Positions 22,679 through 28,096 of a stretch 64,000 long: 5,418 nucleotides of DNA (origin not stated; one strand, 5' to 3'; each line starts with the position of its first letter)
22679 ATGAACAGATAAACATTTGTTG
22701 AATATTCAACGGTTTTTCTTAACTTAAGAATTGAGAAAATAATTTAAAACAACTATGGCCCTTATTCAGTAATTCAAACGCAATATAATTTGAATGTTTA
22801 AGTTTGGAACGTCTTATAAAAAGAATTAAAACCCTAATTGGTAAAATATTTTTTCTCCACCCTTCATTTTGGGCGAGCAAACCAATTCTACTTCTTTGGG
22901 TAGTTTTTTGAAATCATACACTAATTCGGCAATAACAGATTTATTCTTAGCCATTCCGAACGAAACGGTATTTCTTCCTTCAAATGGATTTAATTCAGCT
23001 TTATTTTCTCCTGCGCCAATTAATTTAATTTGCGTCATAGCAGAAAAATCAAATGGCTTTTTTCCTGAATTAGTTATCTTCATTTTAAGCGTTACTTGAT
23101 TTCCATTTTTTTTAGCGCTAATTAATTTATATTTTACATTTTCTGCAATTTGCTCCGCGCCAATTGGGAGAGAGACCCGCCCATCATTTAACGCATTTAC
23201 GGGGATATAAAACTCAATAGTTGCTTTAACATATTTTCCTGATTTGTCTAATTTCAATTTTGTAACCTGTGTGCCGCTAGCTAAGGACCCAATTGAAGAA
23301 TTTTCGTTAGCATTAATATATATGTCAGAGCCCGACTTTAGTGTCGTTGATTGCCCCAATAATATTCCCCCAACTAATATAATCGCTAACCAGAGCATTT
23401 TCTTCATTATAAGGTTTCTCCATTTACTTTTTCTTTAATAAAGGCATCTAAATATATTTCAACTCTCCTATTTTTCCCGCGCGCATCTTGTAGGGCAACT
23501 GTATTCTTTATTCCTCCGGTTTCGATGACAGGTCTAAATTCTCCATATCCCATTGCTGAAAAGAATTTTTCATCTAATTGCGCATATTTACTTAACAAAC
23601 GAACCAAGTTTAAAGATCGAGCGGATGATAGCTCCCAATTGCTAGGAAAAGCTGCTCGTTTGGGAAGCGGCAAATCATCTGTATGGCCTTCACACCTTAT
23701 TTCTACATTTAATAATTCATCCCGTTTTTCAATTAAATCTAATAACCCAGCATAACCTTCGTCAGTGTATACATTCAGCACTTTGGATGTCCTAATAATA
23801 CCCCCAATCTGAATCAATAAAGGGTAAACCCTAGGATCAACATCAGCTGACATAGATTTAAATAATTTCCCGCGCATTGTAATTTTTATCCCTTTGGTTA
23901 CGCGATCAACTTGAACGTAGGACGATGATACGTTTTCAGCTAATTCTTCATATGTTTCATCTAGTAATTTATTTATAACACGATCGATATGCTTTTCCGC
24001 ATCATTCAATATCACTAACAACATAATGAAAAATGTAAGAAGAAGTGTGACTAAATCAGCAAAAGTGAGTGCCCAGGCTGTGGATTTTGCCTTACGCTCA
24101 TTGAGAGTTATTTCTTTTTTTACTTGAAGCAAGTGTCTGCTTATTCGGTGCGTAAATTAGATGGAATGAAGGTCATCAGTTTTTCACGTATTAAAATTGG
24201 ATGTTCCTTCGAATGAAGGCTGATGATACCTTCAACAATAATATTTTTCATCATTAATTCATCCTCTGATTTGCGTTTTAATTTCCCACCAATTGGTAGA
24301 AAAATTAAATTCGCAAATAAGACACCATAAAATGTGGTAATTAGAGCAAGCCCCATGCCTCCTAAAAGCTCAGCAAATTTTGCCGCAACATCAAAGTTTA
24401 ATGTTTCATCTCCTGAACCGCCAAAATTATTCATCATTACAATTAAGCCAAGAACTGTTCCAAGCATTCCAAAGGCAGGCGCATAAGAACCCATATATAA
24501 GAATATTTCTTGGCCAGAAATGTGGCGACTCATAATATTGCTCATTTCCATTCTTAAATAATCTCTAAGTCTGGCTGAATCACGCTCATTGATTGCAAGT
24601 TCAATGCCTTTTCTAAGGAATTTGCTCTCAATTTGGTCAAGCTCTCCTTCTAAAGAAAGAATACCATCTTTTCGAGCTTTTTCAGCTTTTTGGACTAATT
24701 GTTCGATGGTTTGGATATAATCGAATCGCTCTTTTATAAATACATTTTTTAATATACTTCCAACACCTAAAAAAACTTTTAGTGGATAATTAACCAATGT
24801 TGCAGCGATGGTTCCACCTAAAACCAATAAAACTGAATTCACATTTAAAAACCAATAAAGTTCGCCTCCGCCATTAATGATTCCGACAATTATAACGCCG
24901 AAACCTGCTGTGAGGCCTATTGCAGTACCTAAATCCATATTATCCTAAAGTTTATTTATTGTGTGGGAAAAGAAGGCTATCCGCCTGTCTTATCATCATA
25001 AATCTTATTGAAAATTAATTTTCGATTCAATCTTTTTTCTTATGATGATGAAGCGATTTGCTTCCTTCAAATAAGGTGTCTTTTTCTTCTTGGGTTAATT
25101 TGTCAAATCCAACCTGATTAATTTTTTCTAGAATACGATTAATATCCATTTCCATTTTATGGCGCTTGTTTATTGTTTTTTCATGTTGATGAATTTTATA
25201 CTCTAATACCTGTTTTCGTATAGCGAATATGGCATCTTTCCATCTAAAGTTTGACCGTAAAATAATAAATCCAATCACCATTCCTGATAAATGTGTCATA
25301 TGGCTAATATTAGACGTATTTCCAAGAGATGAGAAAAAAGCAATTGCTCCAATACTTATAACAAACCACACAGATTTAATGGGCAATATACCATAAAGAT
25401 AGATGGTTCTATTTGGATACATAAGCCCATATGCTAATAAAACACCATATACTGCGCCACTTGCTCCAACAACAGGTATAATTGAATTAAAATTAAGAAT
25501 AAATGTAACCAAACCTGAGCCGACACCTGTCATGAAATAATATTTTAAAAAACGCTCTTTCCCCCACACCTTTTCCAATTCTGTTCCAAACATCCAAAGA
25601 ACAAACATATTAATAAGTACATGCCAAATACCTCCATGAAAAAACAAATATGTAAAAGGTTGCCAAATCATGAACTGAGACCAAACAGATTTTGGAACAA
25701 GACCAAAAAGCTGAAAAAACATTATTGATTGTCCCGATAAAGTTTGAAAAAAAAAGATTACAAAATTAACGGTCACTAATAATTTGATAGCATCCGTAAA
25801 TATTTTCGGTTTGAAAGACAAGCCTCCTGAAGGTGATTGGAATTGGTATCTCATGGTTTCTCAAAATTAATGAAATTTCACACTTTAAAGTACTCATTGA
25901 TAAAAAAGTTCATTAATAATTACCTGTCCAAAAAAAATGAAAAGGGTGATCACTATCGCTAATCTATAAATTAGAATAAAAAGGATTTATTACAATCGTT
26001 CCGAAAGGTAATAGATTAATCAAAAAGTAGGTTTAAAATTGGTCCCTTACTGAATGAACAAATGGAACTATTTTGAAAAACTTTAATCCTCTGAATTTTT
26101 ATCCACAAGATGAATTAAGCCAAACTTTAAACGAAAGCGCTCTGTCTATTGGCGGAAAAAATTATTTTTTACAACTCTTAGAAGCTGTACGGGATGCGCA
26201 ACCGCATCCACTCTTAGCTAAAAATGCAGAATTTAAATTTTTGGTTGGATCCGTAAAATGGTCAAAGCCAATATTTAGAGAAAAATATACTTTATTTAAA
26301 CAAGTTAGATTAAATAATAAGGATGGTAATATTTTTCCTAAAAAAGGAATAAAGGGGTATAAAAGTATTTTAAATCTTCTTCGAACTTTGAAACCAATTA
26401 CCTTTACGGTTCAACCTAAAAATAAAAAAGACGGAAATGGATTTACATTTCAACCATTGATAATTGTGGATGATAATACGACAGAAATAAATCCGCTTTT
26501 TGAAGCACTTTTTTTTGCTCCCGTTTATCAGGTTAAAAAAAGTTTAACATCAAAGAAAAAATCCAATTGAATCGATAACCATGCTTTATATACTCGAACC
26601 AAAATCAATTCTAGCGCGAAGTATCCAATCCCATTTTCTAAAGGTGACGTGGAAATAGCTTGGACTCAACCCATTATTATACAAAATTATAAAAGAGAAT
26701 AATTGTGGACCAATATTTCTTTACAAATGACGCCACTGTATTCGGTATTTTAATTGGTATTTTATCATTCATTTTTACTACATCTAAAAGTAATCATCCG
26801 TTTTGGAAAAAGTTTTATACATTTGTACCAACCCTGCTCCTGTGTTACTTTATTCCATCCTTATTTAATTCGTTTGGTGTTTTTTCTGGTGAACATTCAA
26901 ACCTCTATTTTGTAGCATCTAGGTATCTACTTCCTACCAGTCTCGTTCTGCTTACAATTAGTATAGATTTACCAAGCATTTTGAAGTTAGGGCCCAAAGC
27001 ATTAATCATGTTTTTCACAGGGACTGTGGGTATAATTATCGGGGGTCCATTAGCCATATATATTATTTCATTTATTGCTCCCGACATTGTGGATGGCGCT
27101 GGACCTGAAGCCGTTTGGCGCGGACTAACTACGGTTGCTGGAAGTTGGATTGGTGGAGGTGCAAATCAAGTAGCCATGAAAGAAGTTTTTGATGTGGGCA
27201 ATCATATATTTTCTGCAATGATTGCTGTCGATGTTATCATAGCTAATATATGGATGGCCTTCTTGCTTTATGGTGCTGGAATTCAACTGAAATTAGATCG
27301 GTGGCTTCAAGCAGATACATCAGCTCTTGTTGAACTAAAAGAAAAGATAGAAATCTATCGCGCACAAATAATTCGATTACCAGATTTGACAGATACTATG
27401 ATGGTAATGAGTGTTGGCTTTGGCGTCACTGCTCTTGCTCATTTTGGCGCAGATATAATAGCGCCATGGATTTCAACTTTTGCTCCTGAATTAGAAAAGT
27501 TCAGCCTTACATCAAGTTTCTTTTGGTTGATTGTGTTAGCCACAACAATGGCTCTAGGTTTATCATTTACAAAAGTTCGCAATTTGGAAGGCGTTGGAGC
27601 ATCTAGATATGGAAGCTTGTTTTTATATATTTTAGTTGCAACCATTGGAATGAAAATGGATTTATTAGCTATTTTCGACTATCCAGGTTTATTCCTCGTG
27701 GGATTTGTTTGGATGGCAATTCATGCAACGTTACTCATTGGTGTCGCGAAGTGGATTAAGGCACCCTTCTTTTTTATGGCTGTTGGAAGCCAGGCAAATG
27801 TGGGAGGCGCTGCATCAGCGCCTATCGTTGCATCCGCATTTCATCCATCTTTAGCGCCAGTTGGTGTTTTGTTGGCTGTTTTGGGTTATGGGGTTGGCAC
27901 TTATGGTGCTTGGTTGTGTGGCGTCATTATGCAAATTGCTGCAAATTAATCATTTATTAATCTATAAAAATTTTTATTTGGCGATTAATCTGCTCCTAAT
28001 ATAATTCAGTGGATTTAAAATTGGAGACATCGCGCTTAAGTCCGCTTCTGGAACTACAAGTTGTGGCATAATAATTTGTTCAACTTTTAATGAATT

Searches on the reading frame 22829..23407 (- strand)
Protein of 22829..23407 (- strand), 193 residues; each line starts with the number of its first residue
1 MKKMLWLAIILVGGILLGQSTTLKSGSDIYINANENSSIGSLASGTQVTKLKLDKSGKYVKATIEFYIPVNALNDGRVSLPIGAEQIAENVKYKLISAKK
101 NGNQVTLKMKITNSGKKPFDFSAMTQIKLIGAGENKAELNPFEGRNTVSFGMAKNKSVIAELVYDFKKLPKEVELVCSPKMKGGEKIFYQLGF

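Call 52: search_protein_families(library=pfam, max_evalue=0.00001, proteins=[window:22829-23407:-])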
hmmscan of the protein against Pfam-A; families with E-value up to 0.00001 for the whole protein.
window:22829-23407:- (193 aa): 1 family
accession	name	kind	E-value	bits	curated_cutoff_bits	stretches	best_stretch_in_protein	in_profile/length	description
PF11611.13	DUF4352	-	2e-06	28.6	25.9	0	93-185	26-120/122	Domain of unknown function (DUF4352)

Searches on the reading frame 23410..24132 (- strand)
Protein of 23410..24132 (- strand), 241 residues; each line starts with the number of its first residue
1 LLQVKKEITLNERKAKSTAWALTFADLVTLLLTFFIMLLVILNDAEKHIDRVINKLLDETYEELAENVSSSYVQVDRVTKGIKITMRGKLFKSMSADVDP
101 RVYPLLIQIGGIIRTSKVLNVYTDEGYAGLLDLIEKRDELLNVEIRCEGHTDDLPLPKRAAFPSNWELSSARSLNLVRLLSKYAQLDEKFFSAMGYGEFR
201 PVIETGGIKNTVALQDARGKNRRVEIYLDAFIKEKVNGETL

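Call 52: search_protein_families(library=pfam, max_evalue=0.00001, proteins=[window:23410-24132:-])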
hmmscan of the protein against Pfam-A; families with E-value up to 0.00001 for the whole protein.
window:23410-24132:- (241 aa): 2 families
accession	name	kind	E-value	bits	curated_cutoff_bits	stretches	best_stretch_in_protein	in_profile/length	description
PF13677.11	MotB_plug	-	2.9e-10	40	24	1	13-54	11-52/58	Membrane MotB of proton-channel complex MotA/MotB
PF00691.25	OmpA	-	1e-06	29.4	27.2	1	132-206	22-89/98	OmpA family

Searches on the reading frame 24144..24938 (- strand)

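Call 52: search_protein_families(library=pfam, max_evalue=0.00001, proteins=[window:24144-24938:-])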
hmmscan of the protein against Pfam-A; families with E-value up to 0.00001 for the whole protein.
window:24144-24938:- (265 aa): 1 family
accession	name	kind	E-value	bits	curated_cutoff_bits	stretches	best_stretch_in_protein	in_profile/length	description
PF01618.21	MotA_ExbB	-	1.4e-27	96.4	22.9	1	101-229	3-123/127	MotA/TolQ/ExbB proton channel family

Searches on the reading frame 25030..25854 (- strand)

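Call 53: search_protein_families(library=pfam, max_evalue=0.00001, proteins=[window:25030-25854:-])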
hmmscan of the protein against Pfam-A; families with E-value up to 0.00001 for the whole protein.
window:25030-25854:- (275 aa): 3 families
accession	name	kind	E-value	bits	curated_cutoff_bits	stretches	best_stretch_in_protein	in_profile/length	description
PF01694.28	Rhomboid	-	5.7e-29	101.6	22.6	1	62-198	3-136/143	Rhomboid domain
PF08551.15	DUF1751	-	5e-09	37.1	22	1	61-122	6-67/99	Eukaryotic integral membrane protein (DUF1751)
PF20216.3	DUF6576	-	7.6e-08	32.8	27.3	1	229-266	9-46/47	Family of unknown function (DUF6576)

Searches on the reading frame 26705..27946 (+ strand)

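Call 53: search_protein_families(library=pfam, max_evalue=0.00001, proteins=[window:26705-27946:+])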
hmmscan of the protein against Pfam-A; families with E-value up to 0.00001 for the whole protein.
window:26705-27946:+ (414 aa): 1 family
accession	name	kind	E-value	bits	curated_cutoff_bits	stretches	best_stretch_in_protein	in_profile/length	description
PF05684.17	DUF819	-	1.3e-84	284.8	27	1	15-410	2-377/379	Protein of unknown function (DUF819)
